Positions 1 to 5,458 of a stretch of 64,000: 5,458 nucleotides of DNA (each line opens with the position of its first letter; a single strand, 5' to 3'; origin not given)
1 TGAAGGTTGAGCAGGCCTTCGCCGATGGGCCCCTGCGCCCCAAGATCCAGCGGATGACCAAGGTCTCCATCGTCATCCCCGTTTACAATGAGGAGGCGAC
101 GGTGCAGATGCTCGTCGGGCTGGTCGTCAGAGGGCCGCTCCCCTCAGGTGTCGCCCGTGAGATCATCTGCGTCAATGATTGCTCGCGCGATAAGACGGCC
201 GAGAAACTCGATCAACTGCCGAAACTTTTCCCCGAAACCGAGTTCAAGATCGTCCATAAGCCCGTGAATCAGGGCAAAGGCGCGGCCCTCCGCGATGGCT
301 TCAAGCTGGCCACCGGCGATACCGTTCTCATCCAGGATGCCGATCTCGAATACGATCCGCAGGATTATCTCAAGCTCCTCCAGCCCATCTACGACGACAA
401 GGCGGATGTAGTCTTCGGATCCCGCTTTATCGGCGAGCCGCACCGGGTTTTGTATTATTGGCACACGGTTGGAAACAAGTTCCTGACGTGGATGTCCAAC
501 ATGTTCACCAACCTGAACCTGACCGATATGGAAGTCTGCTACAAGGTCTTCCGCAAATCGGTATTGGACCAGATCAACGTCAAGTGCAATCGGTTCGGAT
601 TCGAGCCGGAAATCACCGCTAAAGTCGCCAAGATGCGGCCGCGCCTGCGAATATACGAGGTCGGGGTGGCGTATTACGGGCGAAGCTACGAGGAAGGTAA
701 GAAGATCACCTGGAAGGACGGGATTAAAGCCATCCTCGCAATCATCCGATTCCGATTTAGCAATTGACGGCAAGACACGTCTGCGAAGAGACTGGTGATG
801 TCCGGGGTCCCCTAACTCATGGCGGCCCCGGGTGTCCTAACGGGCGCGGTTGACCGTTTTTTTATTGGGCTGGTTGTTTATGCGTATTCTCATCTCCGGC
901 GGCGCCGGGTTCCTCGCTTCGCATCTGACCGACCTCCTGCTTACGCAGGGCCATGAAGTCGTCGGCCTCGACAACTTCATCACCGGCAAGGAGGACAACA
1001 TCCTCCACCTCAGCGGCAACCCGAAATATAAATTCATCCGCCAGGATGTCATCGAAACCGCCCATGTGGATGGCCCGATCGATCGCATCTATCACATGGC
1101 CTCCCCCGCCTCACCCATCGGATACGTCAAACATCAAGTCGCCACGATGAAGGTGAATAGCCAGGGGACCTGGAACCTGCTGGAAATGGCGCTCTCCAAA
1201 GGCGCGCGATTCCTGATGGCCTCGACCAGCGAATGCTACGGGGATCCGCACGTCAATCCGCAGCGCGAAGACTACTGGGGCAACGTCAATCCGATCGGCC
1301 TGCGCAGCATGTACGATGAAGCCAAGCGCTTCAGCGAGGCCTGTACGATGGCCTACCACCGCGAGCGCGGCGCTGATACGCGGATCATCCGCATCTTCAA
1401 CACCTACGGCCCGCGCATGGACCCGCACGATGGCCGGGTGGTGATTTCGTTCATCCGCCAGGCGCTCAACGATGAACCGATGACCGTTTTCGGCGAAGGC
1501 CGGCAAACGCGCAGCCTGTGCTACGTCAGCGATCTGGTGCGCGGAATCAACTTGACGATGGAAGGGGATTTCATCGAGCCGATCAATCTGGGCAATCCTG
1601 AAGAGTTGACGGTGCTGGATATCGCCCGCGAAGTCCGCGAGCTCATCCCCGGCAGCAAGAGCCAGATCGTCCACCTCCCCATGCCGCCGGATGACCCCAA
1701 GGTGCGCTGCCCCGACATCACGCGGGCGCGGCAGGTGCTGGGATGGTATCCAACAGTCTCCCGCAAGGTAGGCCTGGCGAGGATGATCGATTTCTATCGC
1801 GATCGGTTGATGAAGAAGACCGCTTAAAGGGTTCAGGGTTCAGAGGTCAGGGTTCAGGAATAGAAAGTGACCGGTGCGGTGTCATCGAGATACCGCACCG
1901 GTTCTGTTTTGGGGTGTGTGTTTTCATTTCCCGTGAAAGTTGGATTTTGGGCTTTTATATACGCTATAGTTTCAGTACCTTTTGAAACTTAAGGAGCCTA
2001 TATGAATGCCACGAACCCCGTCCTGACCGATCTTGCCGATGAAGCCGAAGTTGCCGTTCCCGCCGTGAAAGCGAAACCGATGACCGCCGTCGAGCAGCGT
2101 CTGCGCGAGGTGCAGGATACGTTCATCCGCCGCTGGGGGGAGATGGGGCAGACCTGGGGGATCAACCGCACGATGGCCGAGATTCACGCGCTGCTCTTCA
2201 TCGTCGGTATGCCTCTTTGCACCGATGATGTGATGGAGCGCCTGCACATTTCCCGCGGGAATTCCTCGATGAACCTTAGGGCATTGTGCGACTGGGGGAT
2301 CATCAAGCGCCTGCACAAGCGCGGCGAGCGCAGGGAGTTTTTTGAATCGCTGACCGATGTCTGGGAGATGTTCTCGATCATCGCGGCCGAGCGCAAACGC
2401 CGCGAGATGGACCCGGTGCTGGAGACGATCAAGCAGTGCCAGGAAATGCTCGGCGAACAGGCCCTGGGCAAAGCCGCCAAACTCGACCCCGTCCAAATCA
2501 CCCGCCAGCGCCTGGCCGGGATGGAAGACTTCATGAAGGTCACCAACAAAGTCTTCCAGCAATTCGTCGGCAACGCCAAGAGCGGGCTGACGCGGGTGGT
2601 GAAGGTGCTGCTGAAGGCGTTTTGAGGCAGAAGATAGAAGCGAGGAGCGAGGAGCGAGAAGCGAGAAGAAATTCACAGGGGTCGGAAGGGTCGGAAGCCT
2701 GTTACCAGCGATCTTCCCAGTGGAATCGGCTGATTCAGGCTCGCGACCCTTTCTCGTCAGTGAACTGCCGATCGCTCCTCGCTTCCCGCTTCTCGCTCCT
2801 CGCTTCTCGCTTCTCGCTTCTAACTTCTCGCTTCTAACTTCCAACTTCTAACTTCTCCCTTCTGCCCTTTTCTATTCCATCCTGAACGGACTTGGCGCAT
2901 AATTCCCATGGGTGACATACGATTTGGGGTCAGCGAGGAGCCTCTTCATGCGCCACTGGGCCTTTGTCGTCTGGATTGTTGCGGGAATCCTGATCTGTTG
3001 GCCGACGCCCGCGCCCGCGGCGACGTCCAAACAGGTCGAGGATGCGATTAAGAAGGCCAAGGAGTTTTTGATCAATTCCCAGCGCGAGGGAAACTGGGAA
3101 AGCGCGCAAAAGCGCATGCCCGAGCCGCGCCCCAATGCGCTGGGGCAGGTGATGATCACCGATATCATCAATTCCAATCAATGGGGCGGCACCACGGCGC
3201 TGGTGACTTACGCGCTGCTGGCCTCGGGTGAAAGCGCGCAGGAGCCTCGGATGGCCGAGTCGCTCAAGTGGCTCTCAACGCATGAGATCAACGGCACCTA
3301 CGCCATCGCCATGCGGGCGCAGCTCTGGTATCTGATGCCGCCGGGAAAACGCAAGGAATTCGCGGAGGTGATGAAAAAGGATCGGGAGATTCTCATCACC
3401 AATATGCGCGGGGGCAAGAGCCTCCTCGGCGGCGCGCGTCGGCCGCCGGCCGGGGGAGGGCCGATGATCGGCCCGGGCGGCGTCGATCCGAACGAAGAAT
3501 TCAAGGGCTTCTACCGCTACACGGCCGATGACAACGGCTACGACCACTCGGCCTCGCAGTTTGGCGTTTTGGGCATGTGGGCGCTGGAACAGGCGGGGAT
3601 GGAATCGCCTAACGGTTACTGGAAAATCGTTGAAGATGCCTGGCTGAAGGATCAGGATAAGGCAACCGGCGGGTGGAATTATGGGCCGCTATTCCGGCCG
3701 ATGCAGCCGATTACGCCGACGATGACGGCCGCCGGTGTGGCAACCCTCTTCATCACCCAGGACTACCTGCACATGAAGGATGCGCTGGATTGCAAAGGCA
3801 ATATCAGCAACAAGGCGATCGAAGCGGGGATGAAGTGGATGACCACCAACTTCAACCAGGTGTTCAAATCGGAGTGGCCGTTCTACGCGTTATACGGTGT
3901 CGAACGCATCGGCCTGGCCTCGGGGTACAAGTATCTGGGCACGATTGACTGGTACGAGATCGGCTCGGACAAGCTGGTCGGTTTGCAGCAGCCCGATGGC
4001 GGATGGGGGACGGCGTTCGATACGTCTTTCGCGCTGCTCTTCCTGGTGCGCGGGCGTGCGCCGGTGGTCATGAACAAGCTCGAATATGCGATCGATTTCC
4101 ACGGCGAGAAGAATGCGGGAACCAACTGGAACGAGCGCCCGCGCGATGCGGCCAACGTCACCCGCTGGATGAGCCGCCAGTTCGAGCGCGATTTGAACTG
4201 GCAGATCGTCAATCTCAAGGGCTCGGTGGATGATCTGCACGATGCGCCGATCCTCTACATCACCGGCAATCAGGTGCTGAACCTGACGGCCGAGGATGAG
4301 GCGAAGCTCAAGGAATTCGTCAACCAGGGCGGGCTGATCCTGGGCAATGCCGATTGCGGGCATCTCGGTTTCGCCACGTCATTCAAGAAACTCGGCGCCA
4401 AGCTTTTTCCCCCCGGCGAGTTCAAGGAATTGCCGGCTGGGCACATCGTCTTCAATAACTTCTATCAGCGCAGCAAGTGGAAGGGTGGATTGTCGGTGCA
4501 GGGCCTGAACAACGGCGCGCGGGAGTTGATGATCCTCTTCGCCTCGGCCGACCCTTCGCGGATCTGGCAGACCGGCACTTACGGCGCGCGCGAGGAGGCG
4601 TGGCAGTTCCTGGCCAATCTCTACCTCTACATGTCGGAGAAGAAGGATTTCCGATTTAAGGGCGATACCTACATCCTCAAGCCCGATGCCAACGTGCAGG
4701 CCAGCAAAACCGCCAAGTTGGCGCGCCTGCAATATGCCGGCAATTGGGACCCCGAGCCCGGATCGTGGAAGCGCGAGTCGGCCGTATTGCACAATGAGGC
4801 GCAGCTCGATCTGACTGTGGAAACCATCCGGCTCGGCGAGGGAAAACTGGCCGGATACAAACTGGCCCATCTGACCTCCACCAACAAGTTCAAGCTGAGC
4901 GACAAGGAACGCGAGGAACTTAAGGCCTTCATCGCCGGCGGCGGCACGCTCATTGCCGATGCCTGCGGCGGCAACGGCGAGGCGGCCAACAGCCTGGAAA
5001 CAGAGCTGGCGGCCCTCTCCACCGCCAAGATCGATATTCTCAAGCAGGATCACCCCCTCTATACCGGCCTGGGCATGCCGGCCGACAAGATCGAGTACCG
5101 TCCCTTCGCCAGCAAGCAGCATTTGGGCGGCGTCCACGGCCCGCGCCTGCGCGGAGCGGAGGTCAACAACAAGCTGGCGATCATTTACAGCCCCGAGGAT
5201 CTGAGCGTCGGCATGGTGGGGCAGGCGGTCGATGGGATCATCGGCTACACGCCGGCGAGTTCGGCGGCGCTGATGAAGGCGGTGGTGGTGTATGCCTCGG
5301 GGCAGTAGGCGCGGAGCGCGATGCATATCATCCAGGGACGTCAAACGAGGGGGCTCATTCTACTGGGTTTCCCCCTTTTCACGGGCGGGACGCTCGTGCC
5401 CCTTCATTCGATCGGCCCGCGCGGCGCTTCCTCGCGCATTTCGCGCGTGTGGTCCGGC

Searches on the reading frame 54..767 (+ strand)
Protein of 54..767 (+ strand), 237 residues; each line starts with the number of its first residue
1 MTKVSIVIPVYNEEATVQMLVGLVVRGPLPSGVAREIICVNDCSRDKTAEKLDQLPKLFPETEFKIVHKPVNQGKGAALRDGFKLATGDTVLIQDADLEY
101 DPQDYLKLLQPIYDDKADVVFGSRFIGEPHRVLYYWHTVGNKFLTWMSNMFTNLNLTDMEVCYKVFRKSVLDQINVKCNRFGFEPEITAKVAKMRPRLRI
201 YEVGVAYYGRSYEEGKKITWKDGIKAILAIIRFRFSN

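Call 88: search_protein_families(library=pfam, proteins=[window:54-767:+], max_evalue=0.00001)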
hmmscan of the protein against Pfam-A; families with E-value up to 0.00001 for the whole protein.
window:54-767:+ (237 aa): 2 families
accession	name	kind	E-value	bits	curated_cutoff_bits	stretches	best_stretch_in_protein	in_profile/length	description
PF00535.33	Glycos_transf_2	-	3.3e-32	112.2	23.3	1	5-173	1-166/168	Glycosyl transferase family 2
PF13641.12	Glyco_tranf_2_3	-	1.5e-06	28.8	27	1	4-136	3-132/230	Glycosyltransferase like family 2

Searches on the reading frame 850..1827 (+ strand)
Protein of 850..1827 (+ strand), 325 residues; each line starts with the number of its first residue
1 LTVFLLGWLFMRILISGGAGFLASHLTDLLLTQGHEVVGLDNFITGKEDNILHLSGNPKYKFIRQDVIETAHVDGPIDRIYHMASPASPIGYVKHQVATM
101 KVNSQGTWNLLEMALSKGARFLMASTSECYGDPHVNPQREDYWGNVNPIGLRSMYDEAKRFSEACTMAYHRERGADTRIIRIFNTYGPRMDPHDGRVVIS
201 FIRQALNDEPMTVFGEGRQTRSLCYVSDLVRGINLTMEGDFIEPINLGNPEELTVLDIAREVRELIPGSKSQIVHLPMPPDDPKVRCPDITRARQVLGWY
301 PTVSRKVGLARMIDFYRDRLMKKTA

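Call 41: search_protein_families(library=pfam, proteins=[window:850-1827:+])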
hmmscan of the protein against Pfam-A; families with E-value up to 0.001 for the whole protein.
window:850-1827:+ (325 aa): 5 families
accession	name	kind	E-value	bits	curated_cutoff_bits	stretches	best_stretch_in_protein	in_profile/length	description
PF01370.27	Epimerase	-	7.6e-46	156.9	20.9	1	13-239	1-227/240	NAD dependent epimerase/dehydratase family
PF16363.11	GDP_Man_Dehyd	-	3.8e-44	152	27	1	14-312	1-332/332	GDP-mannose 4,6 dehydratase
PF01073.25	3Beta_HSD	-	2.7e-10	40.2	22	1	14-230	1-222/280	3-beta hydroxysteroid dehydrogenase/isomerase family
PF04321.23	RmlD_sub_bind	-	2.2e-07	30.7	27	1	11-265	1-230/287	RmlD substrate binding domain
PF07993.18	NAD_binding_4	-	7e-06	25.8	20.1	1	77-196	89-215/258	Male sterility protein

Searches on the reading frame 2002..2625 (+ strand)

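Call 41: search_protein_families(library=pfam, proteins=[window:2002-2625:+])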
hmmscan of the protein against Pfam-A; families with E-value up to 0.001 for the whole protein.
window:2002-2625:+ (207 aa): 1 family
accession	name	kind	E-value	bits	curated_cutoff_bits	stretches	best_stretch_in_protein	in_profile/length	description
PF12802.13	MarR_2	-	2.7e-05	24.7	27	1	53-111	2-60/61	MarR family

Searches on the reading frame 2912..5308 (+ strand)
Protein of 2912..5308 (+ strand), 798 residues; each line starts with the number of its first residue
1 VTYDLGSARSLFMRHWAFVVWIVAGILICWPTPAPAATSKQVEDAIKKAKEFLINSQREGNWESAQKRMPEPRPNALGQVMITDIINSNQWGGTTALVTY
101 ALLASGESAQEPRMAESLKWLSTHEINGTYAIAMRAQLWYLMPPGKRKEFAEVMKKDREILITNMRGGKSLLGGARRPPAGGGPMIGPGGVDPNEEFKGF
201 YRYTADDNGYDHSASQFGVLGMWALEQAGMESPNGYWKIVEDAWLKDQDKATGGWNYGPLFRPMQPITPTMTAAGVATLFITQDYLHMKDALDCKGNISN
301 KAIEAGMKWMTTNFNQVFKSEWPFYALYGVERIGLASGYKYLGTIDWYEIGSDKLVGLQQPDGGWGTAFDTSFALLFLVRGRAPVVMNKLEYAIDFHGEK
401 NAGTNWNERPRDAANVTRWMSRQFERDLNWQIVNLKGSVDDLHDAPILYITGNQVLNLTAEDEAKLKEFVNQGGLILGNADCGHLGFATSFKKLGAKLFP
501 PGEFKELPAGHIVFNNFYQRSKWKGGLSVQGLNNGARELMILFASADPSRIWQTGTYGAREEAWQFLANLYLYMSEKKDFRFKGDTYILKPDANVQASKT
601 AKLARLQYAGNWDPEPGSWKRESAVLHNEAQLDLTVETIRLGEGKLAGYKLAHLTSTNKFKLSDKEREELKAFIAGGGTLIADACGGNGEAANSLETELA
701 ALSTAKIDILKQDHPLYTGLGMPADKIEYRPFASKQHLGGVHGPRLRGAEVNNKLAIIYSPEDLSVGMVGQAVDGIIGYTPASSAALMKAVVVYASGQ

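Call 41: search_protein_families(library=pfam, proteins=[window:2912-5308:+])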
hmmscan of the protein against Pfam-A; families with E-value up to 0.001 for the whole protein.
window:2912-5308:+ (798 aa): 1 family
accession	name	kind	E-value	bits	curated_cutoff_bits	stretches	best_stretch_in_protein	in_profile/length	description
PF13709.12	DUF4159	-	7.9e-35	120.7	25.9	2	403-574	9-201/202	Domain of unknown function (DUF4159)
